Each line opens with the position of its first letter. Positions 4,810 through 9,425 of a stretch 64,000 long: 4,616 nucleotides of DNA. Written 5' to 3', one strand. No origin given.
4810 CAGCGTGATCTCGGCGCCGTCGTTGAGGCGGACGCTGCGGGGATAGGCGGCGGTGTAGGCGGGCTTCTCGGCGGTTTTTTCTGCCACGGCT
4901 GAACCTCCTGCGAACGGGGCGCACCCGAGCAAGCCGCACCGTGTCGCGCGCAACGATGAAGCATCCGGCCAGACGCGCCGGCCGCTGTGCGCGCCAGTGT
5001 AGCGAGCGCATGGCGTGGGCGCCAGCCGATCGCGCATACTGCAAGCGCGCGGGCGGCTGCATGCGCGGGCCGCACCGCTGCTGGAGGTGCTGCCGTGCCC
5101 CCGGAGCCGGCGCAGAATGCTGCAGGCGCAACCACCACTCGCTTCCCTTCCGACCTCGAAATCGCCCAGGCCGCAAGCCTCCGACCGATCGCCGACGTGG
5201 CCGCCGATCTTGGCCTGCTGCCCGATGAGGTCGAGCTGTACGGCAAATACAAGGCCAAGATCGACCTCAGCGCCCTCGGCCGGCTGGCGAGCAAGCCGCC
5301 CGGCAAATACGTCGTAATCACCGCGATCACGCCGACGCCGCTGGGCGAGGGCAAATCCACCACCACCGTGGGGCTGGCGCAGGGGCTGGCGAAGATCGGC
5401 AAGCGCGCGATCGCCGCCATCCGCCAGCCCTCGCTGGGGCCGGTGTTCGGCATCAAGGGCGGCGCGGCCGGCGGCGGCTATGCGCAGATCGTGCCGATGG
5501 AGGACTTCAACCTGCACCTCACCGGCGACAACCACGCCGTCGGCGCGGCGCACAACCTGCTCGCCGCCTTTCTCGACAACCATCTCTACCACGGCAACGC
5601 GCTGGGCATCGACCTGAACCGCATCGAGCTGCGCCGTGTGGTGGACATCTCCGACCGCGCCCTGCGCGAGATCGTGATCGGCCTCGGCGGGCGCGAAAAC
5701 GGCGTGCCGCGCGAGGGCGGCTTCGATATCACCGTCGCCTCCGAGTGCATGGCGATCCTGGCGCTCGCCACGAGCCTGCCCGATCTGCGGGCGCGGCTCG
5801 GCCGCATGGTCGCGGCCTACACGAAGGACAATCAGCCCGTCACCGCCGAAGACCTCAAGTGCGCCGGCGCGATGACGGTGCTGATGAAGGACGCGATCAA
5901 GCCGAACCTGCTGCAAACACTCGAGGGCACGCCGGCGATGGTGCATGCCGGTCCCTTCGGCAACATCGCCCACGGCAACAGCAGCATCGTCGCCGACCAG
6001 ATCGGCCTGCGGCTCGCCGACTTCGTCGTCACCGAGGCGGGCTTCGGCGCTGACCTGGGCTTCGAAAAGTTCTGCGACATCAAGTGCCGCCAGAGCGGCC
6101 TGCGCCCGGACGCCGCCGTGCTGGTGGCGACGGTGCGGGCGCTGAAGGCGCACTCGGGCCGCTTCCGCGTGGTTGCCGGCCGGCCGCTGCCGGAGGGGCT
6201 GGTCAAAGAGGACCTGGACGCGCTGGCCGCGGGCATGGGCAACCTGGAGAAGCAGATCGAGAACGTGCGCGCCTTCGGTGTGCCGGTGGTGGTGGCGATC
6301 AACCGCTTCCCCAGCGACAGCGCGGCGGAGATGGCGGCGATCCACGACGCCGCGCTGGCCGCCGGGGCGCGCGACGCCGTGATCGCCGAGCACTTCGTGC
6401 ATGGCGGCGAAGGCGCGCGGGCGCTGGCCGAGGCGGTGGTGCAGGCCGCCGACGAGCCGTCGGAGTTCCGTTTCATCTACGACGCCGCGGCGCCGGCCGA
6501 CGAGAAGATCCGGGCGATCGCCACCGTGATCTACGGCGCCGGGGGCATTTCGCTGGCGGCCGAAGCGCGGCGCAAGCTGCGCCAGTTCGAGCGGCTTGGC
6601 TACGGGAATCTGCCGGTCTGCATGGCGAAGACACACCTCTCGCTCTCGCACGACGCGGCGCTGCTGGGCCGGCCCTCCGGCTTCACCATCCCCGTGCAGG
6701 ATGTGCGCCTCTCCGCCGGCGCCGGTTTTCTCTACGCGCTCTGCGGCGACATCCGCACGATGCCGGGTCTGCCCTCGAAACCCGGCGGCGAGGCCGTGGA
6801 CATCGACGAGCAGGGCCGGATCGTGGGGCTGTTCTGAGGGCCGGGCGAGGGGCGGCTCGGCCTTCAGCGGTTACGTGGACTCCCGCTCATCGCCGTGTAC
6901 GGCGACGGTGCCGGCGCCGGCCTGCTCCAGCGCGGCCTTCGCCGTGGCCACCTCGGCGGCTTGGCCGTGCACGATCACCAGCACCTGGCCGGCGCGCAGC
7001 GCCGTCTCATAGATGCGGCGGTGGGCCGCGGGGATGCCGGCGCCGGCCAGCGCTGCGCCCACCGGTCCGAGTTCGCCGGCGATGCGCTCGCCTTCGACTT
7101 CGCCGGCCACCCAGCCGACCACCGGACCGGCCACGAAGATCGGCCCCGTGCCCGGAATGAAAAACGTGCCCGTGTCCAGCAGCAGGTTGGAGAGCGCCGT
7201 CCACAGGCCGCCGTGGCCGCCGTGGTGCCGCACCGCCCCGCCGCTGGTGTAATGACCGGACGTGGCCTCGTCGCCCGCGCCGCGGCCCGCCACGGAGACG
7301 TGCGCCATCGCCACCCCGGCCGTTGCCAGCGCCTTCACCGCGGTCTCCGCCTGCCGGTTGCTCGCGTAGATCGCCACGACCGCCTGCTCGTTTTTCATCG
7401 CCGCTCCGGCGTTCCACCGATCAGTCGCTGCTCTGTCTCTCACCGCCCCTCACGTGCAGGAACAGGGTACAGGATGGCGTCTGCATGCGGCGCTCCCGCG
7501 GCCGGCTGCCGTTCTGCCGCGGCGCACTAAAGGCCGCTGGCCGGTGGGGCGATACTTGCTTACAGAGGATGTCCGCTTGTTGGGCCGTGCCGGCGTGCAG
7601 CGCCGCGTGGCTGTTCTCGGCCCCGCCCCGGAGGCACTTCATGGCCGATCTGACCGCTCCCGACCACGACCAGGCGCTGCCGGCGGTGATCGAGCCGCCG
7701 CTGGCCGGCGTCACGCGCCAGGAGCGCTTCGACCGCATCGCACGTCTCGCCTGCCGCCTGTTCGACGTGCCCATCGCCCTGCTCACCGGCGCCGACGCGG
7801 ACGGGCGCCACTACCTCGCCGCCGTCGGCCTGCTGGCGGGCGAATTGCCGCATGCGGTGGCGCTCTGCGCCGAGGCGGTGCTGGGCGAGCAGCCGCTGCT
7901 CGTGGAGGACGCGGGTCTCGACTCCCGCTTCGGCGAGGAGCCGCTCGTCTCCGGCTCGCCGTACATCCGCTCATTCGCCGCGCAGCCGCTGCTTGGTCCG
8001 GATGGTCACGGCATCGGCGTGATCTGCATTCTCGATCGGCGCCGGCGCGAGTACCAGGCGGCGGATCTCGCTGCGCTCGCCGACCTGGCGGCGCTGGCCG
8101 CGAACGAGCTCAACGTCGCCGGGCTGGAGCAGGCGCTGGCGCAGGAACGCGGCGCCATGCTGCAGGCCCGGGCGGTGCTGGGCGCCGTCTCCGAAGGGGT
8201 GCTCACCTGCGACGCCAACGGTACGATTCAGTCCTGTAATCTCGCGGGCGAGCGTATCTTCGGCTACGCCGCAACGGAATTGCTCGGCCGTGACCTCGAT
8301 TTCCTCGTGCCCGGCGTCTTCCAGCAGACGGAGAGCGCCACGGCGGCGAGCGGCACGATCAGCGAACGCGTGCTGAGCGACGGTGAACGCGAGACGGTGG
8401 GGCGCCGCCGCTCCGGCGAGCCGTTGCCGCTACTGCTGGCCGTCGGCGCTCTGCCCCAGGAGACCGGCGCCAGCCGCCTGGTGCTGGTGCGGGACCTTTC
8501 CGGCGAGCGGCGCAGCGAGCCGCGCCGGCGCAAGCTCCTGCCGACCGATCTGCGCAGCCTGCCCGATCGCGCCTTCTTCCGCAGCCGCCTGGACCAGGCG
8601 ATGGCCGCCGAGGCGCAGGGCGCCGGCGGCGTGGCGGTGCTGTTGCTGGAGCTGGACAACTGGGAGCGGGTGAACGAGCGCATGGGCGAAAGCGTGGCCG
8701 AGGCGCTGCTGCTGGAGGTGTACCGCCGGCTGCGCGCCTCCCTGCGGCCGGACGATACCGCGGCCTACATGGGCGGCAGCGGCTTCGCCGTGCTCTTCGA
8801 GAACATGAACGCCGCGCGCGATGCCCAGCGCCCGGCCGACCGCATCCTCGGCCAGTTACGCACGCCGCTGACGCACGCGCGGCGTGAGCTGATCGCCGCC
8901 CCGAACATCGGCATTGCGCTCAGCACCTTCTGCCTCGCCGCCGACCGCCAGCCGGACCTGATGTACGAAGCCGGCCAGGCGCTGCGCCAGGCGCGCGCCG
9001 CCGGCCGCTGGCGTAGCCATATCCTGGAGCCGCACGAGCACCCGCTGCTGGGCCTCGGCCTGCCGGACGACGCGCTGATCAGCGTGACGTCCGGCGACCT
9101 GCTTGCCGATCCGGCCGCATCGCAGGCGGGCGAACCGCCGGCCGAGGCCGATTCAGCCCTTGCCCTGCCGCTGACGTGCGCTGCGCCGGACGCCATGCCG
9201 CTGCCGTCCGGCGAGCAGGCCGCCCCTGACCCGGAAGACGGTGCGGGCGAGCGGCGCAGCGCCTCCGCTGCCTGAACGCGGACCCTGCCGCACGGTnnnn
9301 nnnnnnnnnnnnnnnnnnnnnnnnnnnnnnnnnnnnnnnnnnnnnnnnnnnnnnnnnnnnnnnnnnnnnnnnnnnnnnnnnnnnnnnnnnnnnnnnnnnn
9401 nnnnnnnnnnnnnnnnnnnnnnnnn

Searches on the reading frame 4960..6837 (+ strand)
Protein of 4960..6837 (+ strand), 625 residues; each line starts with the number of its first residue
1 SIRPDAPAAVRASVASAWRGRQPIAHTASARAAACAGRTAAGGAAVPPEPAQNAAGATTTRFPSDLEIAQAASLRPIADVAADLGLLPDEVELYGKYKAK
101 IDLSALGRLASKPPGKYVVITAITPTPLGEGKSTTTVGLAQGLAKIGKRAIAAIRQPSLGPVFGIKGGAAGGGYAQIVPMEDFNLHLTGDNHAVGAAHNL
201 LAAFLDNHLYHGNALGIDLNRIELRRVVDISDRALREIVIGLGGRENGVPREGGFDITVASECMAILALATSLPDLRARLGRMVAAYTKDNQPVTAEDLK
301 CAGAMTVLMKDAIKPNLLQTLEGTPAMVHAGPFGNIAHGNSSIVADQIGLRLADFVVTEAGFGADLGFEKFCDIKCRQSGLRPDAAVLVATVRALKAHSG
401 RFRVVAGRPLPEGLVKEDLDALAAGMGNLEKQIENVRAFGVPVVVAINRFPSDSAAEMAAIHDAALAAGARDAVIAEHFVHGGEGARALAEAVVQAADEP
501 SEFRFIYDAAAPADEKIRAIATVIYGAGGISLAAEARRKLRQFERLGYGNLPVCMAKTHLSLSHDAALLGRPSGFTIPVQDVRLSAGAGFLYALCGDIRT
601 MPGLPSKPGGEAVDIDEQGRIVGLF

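Call 29: search_protein_families(library=pfam, proteins=[window:4960-6837:+], max_evalue=0.00001)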
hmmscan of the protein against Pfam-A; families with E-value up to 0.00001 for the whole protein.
window:4960-6837:+ (625 aa): 1 family
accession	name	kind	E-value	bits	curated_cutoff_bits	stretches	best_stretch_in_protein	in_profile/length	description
PF01268.25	FTHFS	-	1.5e-257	855.8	27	1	64-625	2-556/556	Formate--tetrahydrofolate ligase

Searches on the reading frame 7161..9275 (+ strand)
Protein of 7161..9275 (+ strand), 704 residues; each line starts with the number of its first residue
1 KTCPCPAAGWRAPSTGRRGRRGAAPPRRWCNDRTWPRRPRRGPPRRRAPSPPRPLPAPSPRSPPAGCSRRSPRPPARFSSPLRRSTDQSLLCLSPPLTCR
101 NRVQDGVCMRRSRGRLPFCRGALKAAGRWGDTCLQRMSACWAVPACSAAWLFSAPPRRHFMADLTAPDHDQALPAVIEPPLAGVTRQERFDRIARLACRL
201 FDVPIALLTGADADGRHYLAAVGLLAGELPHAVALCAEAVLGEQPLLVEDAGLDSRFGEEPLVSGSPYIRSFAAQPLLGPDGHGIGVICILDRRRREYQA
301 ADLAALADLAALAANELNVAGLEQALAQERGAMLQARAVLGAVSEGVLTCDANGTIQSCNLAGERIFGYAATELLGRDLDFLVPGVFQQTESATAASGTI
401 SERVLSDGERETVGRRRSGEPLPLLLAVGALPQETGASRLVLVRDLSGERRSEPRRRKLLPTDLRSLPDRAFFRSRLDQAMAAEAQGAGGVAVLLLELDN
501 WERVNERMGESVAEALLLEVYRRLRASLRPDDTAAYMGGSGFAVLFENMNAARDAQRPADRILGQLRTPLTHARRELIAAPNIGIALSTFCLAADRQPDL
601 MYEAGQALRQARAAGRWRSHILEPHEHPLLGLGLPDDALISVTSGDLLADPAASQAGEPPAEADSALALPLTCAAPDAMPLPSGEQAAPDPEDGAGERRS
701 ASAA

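Call 29: search_protein_families(library=pfam, proteins=[window:7161-9275:+], max_evalue=0.00001)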
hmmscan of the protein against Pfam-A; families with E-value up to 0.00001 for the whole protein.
window:7161-9275:+ (704 aa): 6 families
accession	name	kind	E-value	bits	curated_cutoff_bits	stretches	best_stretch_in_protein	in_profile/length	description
PF00990.26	GGDEF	-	1.9e-23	83.5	23.8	1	466-616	8-159/161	Diguanylate cyclase, GGDEF domain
PF01590.32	GAF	-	2e-14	54.7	22.4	1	186-317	2-133/133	GAF domain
PF13426.13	PAS_9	-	2.2e-11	44.4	27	1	345-447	2-102/103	PAS domain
PF13185.12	GAF_2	-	1.9e-10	41.5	28.6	1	185-315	3-133/136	GAF domain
PF08448.16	PAS_4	-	2.8e-06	27.9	23.1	0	342-445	3-104/110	PAS fold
PF13188.13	PAS_8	-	3.9e-06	27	21.8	0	337-386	4-50/65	PAS domain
